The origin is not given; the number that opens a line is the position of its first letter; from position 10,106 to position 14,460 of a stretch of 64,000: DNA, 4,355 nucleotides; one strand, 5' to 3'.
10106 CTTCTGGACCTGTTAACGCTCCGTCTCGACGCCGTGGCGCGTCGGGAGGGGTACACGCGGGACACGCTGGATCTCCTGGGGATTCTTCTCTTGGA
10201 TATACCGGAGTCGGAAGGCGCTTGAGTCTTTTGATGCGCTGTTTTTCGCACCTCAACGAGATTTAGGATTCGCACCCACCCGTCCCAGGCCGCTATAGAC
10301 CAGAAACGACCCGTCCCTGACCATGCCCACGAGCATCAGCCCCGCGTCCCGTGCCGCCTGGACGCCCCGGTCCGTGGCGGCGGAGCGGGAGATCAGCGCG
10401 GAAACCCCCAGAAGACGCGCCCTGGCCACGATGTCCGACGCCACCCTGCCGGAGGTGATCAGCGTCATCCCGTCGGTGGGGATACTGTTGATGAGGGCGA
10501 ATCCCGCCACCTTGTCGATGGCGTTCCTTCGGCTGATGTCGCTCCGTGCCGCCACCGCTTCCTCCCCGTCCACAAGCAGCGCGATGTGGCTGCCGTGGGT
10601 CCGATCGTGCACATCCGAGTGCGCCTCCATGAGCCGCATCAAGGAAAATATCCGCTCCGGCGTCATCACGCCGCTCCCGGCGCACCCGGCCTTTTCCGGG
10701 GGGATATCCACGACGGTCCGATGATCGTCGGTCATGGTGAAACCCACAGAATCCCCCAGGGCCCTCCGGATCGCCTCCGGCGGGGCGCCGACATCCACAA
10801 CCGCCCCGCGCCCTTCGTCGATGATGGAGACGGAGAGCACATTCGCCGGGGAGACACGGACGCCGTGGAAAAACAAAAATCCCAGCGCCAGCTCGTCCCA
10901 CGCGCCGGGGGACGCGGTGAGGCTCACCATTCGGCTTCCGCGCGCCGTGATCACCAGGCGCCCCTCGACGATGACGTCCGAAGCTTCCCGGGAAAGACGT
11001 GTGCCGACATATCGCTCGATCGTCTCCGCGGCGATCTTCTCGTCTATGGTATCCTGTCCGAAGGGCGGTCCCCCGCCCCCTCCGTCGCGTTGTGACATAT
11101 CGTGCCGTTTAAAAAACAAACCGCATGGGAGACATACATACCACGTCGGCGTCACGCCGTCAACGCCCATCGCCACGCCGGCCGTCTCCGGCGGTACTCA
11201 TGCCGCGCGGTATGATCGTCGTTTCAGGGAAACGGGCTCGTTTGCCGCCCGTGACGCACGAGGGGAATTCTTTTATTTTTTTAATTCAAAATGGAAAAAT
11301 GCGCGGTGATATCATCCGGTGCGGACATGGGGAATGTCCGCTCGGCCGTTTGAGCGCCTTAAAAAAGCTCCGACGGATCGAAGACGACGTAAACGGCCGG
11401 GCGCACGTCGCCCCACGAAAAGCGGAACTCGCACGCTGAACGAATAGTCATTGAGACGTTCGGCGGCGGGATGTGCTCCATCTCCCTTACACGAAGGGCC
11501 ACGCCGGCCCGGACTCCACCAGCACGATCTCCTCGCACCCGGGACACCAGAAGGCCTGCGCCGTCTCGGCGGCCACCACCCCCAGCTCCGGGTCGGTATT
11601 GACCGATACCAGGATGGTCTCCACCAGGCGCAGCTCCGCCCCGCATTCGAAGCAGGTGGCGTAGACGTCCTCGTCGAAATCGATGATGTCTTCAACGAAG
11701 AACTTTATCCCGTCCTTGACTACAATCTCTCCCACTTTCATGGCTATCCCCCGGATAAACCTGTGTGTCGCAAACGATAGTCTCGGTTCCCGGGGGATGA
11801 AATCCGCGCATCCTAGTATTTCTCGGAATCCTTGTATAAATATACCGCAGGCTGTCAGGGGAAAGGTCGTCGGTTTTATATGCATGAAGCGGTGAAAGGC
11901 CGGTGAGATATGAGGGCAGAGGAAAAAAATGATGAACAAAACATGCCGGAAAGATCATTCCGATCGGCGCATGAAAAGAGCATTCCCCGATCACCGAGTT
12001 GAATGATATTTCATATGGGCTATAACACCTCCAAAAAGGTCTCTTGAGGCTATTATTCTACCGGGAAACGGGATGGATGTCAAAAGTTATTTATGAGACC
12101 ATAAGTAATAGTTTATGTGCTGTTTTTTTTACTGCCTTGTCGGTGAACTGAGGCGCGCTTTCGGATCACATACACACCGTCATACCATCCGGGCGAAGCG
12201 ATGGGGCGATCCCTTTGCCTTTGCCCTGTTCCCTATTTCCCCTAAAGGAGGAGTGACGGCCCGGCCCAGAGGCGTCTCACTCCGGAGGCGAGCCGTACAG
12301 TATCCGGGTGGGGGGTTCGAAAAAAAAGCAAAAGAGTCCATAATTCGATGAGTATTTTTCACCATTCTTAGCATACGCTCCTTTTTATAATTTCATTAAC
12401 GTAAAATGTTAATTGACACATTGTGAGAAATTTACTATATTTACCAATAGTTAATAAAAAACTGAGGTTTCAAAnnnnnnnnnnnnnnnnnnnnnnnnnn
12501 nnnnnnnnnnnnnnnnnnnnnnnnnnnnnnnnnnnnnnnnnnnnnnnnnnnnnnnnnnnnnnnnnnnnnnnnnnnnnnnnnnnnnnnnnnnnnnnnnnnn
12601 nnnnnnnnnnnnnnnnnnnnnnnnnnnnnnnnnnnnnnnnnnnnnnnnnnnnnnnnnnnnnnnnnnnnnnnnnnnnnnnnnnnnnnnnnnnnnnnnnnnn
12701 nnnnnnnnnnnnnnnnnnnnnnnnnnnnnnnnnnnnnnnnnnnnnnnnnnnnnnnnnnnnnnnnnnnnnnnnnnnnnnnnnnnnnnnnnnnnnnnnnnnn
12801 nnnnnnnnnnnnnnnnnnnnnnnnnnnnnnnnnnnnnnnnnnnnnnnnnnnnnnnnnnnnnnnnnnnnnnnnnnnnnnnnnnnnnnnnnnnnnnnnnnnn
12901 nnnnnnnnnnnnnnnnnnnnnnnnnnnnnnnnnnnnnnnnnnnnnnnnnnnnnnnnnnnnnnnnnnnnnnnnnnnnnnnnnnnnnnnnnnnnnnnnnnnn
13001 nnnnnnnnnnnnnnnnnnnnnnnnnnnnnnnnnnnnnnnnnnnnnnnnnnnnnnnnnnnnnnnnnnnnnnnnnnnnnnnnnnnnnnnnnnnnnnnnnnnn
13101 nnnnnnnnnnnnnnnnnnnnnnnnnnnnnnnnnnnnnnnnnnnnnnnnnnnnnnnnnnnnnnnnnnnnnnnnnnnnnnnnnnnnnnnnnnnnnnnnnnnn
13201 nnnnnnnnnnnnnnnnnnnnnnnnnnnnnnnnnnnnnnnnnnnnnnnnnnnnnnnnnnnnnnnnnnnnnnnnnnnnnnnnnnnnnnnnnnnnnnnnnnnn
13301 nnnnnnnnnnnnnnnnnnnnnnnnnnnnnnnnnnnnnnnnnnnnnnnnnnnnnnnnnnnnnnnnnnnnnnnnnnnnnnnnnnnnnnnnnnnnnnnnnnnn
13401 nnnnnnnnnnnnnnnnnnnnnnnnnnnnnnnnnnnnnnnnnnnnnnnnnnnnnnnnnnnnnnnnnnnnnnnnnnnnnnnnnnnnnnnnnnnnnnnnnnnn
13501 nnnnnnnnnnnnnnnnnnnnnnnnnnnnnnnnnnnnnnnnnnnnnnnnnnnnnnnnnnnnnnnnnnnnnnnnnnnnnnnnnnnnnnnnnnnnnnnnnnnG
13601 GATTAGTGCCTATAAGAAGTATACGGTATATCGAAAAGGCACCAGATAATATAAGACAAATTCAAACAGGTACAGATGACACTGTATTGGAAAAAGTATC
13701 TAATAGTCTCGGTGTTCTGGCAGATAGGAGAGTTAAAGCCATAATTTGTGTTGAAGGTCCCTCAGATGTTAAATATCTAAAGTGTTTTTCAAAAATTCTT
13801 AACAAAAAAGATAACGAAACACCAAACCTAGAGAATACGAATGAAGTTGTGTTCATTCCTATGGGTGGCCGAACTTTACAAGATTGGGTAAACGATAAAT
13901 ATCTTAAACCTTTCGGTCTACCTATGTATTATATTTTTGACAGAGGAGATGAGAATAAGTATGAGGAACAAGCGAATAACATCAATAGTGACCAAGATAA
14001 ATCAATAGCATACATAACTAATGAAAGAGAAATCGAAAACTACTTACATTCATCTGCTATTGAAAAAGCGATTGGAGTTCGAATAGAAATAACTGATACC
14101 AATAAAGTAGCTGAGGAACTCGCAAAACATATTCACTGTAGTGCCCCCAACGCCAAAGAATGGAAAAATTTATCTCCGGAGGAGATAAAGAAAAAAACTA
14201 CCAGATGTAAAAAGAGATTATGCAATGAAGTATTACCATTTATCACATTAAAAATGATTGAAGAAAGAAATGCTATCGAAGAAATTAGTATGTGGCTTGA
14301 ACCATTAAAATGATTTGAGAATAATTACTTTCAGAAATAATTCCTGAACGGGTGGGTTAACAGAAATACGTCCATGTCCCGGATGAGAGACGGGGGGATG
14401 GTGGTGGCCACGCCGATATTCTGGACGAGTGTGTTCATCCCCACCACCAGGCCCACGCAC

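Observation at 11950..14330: AT-rich single-gene island encoding a stand-alone OLD-family (ABC ATPase + Toprim) nuclease with its own consensus promoter; candidate anti-phage defence locus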

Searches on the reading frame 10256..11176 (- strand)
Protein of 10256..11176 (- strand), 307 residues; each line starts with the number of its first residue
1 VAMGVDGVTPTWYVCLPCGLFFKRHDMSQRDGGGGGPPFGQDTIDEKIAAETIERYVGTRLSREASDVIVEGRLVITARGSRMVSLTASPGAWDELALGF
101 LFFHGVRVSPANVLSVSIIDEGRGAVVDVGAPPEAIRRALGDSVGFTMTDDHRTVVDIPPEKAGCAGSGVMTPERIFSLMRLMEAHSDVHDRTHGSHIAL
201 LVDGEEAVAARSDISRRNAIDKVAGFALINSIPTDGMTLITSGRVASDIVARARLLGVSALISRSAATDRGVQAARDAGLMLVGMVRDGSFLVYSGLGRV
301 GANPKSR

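Call 38: find_related_loci(query=window:10256-11176:-, collection=genome_contigs, flank=10000)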
Query window:10256-11176:- (307 aa) in genome_contigs; peptide patterns used: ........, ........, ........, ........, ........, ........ (x = any residue, [..] = any of these).
58 stretches matched a pattern, but none encodes a relative of the query by tblastn (E <= 1e-3).

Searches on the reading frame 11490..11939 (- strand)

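Call 7: search_protein_families(library=pfam, proteins=[window:11490-11939:-], max_evalue=10)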
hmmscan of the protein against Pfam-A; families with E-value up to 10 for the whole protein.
window:11490-11939:- (150 aa): 6 families
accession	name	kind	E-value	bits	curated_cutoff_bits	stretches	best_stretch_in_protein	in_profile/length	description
PF14353.12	CpXC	-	0.079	13.4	25.4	1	95-142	2-50/121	CpXC protein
PF25207.1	DUF7837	-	0.079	13.4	27.8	0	90-100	31-41/47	Domain of unknown function (DUF7837)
PF25164.1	CoiA_N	-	0.084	12.8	26.3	1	126-144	14-32/50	Competence protein CoiA, N-terminal domain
PF01485.27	IBR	-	0.15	12.6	24.3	1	126-144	15-35/65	IBR domain, a half RING-finger domain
PF07754.17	HVO_2753_ZBP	-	0.36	11.1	33.2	1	121-141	8-28/46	Small zinc finger protein HVO_2753-like, Zn-binding pocket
PF21344.3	Zn_ribbon_LysW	-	1.2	9.3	27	1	95-107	2-14/46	Alpha-aminoadipate carrier protein LysW-like, globular domain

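Call 79: search_protein_families(library=padloc, proteins=[window:11490-11939:-], max_evalue=0.01)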
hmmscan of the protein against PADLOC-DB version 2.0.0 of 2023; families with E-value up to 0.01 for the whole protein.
window:11490-11939:- (150 aa): 0 families

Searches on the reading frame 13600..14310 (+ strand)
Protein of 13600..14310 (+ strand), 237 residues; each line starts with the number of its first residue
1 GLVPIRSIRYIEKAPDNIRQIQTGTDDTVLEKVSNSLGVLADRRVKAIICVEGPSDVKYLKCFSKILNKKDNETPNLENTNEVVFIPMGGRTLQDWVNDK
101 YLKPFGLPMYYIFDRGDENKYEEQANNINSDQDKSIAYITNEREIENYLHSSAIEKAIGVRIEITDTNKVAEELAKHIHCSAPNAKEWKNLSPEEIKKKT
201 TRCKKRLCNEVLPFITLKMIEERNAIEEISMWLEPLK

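Call 7: search_protein_families(library=pfam, proteins=[window:13600-14310:+], max_evalue=10)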
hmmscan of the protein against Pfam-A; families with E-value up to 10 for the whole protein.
window:13600-14310:+ (237 aa): 2 families
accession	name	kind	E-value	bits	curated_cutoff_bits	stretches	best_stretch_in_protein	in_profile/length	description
PF00889.24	EF_TS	-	0.0002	21.4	27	1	137-211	73-147/204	Elongation factor TS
PF20469.4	OLD-like_TOPRIM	-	0.0057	17.6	23.2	1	46-114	4-65/67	Overcoming lysogenization defect protein-like, TOPRIM domain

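Call 34: search_solved_structures(query=A2, max_evalue=10, show_alignments=3)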
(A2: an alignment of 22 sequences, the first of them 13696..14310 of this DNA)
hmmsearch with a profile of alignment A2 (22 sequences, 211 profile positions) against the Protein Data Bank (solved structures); distinct sequences matched with E-value up to 10: 12.
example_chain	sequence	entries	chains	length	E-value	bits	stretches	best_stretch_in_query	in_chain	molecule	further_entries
4rep_A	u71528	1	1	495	0.48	13.5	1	153-192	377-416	Gamma-carotene desaturase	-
3eif_A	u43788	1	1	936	0.51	13.4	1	78-149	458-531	C5a peptidase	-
7bj3_A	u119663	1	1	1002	0.57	13.2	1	78-149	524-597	C5a peptidase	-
7yzx_A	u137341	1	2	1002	0.57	13.2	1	78-149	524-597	C5a peptidase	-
1xf1_A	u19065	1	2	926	0.66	13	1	78-149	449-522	C5a peptidase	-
8bty_A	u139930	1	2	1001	0.83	12.7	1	78-149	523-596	C5a peptidase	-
3tgl_A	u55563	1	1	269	1.1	12.3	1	20-73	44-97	TRIACYL-GLYCEROL ACYLHYDROLASE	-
4tgl_A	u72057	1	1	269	1.1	12.3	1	20-73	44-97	TRIACYL-GLYCEROL ACYLHYDROLASE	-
1tgl_A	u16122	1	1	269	1.1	12.3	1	20-73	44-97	TRIACYL-GLYCEROL ACYLHYDROLASE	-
5tgl_A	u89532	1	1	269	1.1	12.3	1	20-73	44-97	LIPASE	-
6qpr_A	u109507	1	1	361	1.8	11.6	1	20-73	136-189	Lipase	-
6qpp_A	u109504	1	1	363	1.8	11.6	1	20-73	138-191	Lipase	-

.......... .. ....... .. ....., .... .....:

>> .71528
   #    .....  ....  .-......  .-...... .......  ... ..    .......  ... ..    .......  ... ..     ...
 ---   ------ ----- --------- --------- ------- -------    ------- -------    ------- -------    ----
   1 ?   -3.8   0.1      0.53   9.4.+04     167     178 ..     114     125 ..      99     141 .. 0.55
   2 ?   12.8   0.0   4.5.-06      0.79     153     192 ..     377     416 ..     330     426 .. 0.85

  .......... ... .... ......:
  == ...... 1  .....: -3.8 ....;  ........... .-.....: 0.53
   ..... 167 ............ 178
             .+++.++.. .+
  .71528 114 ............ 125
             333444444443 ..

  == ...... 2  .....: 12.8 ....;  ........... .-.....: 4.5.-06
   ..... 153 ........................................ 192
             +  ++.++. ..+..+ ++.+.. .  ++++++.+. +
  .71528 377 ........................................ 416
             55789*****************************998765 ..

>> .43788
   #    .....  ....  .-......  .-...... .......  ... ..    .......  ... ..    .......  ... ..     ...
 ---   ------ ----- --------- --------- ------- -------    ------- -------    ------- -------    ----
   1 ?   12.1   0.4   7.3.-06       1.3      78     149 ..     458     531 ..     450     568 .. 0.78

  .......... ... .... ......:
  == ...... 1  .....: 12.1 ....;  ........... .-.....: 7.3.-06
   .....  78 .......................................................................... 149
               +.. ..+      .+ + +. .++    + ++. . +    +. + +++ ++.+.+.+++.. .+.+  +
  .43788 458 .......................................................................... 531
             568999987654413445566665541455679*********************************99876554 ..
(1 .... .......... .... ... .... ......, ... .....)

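Call 35: search_protein_families(library=pfam, alignment_id=A2, max_evalue=1)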
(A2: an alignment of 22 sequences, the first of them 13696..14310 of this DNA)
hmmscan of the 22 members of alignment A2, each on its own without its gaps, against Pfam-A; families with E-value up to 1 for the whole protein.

A. member 1, window:13696-14310:+ (205 aa): 3 families
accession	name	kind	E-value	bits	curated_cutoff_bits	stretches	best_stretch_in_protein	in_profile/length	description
PF00889.24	EF_TS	-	0.00016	21.8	27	1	105-179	73-147/204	Elongation factor TS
PF20469.4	OLD-like_TOPRIM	-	0.0044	18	23.2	1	14-82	4-65/67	Overcoming lysogenization defect protein-like, TOPRIM domain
PF20115.4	DUF6505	-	0.23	11.4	23.9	1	129-180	70-123/159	Family of unknown function (DUF6505)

B. families by the number of members that match (of 22 scanned): 19 families
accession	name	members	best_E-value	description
PF20469.4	OLD-like_TOPRIM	5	0.0044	Overcoming lysogenization defect protein-like, TOPRIM domain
PF00889.24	EF_TS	1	0.00016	Elongation factor TS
PF05862.16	IceA2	1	0.0085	Helicobacter pylori IceA2 protein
PF22175.2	Ogg-HhH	1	0.04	8-oxoguanine DNA glycosylase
PF09612.15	HtrL_YibB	1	0.046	Bacterial protein of unknown function (HtrL_YibB)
PF00171.27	Aldedh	1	0.054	Aldehyde dehydrogenase family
PF14294.11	DUF4372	1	0.065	Domain of unknown function (DUF4372)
PF17853.6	GGDEF_2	1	0.066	GGDEF-like domain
PF11536.14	DUF3226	1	0.069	Protein of unknown function (DUF3226)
PF09524.15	Phg_2220_C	1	0.095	Conserved phage C-terminus (Phg_2220_C)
PF11638.13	DnaA_N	1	0.1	DnaA N-terminal domain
PF20690.3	bDLD3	1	0.11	Bacterial Death-like domain 3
PF15644.12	Gln_amidase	1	0.12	Papain fold toxin 1, glutamine deamidase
PF21340.4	Polysacc_lyase-like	1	0.12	Cip1-like, core domain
PF12269.13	CpG_bind_C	1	0.13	CpG binding protein C-terminal domain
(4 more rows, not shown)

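Call 39: predict_structure(alignment_id=A2)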
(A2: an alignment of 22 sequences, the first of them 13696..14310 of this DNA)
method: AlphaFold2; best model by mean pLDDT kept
length: 205 residues; sequences in the alignment: 22
mean_pLDDT: 89.0   pTM: 0.84
mean pLDDT of the five models: 89.0, 88.6, 88.3, 86.2, 86.2
residues with pLDDT >= 90: 136; 70-90: 56; 50-70: 7; < 50: 6
segments of 3 or more residues with pLDDT < 50: 1-3, 5-7
pLDDT, mean of each block of 10 residues (from residue 1): 50 86 94 95 88 81 72 86 86 88 92 96 97 94 96 95 97 97 97 95 91
secondary structure, 60 per line:
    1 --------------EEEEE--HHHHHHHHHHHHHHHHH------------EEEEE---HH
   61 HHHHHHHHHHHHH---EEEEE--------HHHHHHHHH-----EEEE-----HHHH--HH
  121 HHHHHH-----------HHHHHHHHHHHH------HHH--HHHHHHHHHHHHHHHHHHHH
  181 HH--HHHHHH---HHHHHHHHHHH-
elements in order: E15-19 H22-38 E51-55 H59-73 E77-81 H90-98 E104-107 H113-116 H119-126 H138-149 H161-182 H185-190 H194-204

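Call 42: fold_search(model_id=the predicted structure, library=pdb)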
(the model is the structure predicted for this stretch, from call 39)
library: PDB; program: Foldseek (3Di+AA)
matches with E <= 10: 714; with E <= 0.001: 0
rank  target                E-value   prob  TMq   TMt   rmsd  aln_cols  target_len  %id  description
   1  6njv                  3.4e-03  0.99  0.43  0.43   8.3       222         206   12  C-terminal region of the Xanthomonas campestris pv. campestris OLD protein phased with iodine (released 2019-08-07)
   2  6nk8_A                4.3e-03  1.00  0.50  0.51   7.9       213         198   14  C-terminal region of the Burkholderia pseudomallei OLD protein (released 2019-08-07)
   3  6njx                  6.6e-03  0.99  0.45  0.45   7.7       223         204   12  C-terminal region of the Xanthomonas campestris pv. campestris OLD protein phased with mercury (released 2019-08-07)
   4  6njw                  1.1e-02  0.98  0.45  0.44   8.2       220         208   12  C-terminal region of the Xanthomonas campestris pv. campestris OLD protein phased with platinum (released 2019-08-07)
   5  2lci_MODEL_1_A        6.9e-02  0.92  0.31  0.44   8.8       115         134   16  Solution NMR Structure of DE NOVO DESIGNED PROTEIN, P-LOOP NTPASE FOLD, Northeast Structural Genomics Consorti (released 2011-06-29)
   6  9lm3_E                9.3e-02  0.63  0.42  0.18   8.3       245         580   11  cryo-EM structure of retron Eco2 (released 2025-09-17)
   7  1hy3_B                9.3e-02  0.21  0.27  0.20  18.5       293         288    8  CRYSTAL STRUCTURE OF HUMAN ESTROGEN SULFOTRANSFERASE V269E MUTANT IN THE PRESENCE OF PAPS (released 2002-06-19)
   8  1bo6_B                1.0e-01  0.14  0.22  0.17  16.5       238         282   10  ESTROGEN SULFOTRANSFERASE WITH INACTIVE COFACTOR PAP AND VANADATE (released 1999-08-10)
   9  9i2f_A                1.1e-01  0.51  0.37  0.16   9.6       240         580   12  Cryo-EM structure of retron Eco2 (Ec67) (released 2026-02-04)
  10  1g3m_B                1.2e-01  0.21  0.27  0.21  18.2       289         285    9  CRYSTAL STRUCTURE OF HUMAN ESTROGEN SULFOTRANSFERASE IN COMPLEX WITH IN-ACTIVE COFACTOR PAP AND 3,5,3',5'-TETRACHLORO- (released 2003-07-22)
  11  2z5f_A                1.4e-01  0.18  0.27  0.20  19.0       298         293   11  Human sulfotransferase Sult1b1 in complex with PAP (released 2007-08-14)
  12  3ckl_B                1.4e-01  0.18  0.28  0.21  16.1       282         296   14  Crystal structure of human cytosolic sulfotransferase SULT1B1 in complex with PAP and resveratrol (released 2008-04-01)
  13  8k9y_A                1.6e-01  0.16  0.25  0.18  20.7       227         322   12  Crystal structure of Arabidopsis thaliana sulfotransferase SOT16 involved in glucosinolate biosynthesis (released 2023-09-13)
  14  1bo6_A                1.8e-01  0.12  0.22  0.18  16.6       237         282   10  ESTROGEN SULFOTRANSFERASE WITH INACTIVE COFACTOR PAP AND VANADATE (released 1999-08-10)
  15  4eec_A                2.3e-01  0.06  0.16  0.13  19.2       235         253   12  Crystal Structure of the glycopeptide antibiotic sulfotransferase StaL complexed with A3P and desulfo-A47934. (released 2012-07-04)
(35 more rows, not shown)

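Call 87: search_protein_representatives(alignment_id=A2)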
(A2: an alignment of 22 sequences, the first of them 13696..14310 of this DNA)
Query: 22 sequences, 211 profile positions. Proteins with E-value up to 0.001 (for the whole library): 1102; up to 1e-10: 691; up to 1e-30: 272. The best 150 are listed.
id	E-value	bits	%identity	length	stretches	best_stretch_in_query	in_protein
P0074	1.8e-85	302.4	-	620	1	1-209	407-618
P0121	1.1e-80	286.8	-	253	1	1-210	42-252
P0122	2.0e-77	276.2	-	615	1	1-209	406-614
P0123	7.6e-76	271.0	-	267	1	1-210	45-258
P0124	4.3e-75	268.5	-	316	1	1-207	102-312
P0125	1.7e-73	263.3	-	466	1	1-209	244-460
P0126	2.8e-73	262.6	-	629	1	1-209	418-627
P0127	2.5e-72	259.5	-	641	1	1-209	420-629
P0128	5.9e-68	245.2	-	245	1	1-199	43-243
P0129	1.7e-67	243.7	-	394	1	1-209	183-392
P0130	2.6e-67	243.1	-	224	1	1-210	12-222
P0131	2.9e-67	243.0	-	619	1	1-210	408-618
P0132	3.9e-67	242.5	-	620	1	1-204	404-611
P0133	1.4e-66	240.7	-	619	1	1-207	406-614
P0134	6.5e-66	238.5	-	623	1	1-209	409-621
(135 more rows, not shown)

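Call 88: search_protein_families(library=padloc, alignment_id=A2, max_evalue=0.01)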
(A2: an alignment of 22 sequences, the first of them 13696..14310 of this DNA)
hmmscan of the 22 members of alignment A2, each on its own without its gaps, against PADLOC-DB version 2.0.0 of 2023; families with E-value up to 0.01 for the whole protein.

A. member 1, window:13696-14310:+ (205 aa): 3 families
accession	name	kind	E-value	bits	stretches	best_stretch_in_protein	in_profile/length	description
PDLC00086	GajA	-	0.00073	16.4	1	14-166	395-541/600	AAA ATPase domain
PDLC02981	AriAB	-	0.0008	16.2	1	3-126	420-531/694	-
PDLC00067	GajA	-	0.0041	13.7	1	88-151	473-537/604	AAA ATPase domain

B. families by the number of members that match (of 22 scanned): 10 families
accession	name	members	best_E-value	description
PDLC04168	GajA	3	0.00027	-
PDLC04708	PDC-M55B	3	0.0007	-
PDLC00086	GajA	2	0.00073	AAA ATPase domain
PDLC04617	PDC-M38B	2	0.0029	-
PDLC04613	PDC-M38B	1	0.00015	-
PDLC04615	PDC-M38B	1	0.00065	-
PDLC00398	SduA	1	0.00078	DUF4263 domain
PDLC02981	AriAB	1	0.0008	-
PDLC01417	Cas8a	1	0.0027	CAS-I-A; effector_LS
PDLC00067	GajA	1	0.0041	AAA ATPase domain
